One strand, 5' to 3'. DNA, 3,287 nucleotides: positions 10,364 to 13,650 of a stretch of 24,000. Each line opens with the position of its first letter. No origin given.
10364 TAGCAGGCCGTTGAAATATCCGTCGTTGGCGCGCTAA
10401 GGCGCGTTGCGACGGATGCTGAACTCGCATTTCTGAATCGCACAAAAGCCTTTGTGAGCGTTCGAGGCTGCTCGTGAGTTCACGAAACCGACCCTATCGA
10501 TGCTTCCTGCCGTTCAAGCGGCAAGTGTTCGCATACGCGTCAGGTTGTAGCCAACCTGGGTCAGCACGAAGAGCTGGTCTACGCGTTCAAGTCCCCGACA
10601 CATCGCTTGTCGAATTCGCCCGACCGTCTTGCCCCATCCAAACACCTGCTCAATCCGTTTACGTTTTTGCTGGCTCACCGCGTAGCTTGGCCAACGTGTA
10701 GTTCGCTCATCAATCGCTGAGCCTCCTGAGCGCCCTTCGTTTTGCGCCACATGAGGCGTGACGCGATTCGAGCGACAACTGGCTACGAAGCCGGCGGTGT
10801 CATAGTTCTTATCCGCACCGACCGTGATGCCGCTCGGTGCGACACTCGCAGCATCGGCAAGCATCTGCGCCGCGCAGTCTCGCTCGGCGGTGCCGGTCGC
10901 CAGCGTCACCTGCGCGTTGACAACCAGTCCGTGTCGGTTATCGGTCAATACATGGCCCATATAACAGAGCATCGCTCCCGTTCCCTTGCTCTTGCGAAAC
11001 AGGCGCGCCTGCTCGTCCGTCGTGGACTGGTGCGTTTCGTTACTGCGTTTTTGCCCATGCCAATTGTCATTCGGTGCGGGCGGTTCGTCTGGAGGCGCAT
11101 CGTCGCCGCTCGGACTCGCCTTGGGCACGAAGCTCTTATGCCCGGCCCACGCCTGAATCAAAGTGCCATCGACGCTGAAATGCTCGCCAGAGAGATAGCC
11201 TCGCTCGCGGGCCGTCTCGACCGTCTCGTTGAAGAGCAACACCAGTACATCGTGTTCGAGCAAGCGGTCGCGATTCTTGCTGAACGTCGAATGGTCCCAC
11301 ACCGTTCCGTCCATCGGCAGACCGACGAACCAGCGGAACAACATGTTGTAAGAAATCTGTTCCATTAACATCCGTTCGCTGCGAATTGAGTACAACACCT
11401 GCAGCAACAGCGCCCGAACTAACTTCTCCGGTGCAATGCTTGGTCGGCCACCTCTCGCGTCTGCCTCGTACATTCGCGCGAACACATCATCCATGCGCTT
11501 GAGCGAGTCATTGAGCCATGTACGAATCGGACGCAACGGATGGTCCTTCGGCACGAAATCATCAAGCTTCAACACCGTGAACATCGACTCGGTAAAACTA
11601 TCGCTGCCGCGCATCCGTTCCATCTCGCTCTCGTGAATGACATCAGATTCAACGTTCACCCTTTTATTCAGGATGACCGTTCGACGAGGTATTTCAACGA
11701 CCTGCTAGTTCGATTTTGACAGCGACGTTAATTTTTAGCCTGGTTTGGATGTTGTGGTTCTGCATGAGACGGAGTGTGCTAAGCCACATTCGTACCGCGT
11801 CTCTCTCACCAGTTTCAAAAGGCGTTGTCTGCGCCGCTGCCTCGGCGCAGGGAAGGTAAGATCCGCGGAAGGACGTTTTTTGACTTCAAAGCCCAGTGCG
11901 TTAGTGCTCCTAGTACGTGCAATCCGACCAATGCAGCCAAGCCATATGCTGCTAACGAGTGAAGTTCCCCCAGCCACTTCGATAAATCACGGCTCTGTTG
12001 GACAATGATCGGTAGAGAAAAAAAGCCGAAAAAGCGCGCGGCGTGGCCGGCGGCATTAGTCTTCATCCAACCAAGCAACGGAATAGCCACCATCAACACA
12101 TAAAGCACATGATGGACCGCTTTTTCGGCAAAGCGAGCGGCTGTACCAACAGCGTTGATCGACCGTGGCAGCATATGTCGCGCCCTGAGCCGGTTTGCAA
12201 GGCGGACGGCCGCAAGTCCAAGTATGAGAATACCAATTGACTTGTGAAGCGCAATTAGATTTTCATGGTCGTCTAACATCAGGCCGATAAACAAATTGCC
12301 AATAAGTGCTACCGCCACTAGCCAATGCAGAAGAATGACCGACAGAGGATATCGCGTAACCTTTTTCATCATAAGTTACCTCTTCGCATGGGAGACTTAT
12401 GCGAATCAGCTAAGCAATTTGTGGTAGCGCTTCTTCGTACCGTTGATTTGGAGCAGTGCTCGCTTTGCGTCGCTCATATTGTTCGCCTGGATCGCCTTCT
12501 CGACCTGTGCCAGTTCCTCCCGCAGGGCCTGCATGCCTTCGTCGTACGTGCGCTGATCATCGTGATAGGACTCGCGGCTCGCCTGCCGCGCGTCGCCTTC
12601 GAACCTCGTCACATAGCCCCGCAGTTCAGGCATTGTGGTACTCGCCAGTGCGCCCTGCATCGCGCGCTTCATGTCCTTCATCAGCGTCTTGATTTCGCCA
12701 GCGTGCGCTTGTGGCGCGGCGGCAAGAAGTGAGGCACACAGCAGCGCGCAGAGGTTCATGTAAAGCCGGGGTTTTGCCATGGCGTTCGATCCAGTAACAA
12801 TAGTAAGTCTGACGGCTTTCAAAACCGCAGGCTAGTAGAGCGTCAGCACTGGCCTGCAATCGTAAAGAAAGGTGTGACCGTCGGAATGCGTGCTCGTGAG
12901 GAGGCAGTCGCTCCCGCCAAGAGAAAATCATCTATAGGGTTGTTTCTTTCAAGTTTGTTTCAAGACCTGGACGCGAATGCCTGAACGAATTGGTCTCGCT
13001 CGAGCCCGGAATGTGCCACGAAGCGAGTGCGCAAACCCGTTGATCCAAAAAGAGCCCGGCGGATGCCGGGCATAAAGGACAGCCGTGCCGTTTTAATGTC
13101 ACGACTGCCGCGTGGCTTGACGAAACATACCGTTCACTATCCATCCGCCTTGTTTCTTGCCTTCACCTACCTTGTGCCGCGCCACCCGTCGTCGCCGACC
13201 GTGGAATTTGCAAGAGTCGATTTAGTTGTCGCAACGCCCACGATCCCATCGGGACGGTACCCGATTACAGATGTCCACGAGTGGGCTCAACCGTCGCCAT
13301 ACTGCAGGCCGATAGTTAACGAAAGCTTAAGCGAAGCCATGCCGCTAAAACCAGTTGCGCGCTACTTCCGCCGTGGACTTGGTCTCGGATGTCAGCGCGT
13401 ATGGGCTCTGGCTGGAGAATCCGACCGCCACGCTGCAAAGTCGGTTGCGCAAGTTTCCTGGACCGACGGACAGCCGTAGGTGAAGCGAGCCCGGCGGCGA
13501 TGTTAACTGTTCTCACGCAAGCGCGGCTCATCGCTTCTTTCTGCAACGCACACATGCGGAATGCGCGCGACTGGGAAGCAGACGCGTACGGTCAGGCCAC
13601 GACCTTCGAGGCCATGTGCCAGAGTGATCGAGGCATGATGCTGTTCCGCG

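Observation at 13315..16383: The only three TTAA-N7-TTAA (PmrA-box-like) direct repeats in the window cluster in non-coding DNA around one two-component system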

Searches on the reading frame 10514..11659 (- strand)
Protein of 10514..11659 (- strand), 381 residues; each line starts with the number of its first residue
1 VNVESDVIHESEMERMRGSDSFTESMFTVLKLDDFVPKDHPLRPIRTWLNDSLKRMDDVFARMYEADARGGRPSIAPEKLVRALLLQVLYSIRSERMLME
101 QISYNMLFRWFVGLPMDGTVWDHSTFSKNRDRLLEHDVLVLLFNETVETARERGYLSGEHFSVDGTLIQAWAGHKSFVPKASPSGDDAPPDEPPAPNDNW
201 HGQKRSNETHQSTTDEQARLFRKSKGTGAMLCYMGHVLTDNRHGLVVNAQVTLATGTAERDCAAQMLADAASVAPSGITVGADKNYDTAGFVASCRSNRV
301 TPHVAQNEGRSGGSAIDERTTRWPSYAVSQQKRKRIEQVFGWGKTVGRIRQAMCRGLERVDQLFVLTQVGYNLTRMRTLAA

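Call 4: search_protein_families(library=pfam, proteins=[window:10514-11659:-])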
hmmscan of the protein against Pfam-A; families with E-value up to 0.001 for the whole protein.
window:10514-11659:- (381 aa): 3 families
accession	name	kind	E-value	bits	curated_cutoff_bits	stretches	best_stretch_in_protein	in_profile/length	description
PF05598.16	DUF772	-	6.9e-25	87.3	23.1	1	71-145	1-73/74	Transposase domain (DUF772)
PF01609.27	DDE_Tnp_1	-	2e-12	47.8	23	1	221-373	24-200/200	Transposase DDE domain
PF13751.12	DDE_Tnp_1_6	-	5.4e-06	27.1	25.1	1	329-376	77-124/125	Transposase DDE domain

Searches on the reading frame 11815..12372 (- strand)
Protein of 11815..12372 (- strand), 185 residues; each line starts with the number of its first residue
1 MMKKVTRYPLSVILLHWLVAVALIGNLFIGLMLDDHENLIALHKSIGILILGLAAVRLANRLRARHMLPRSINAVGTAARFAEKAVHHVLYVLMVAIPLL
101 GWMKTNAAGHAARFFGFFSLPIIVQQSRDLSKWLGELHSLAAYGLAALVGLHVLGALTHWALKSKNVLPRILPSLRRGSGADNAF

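Call 4: search_protein_families(library=pfam, proteins=[window:11815-12372:-])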
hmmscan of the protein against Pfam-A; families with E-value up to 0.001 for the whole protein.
window:11815-12372:- (185 aa): 1 family
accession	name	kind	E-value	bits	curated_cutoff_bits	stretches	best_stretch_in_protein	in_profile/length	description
PF01292.26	Ni_hydr_CYTB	-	3.7e-24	85.9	30.1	1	7-173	1-178/179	Prokaryotic cytochrome b561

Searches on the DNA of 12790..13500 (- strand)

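Call 73: search_dna_similar(query=window:12790-13500:-, collection=plasmids, mode=distant, max_rows=20, max_evalue=0.001)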
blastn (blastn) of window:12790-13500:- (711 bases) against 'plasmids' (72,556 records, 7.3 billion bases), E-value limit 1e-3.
No match.
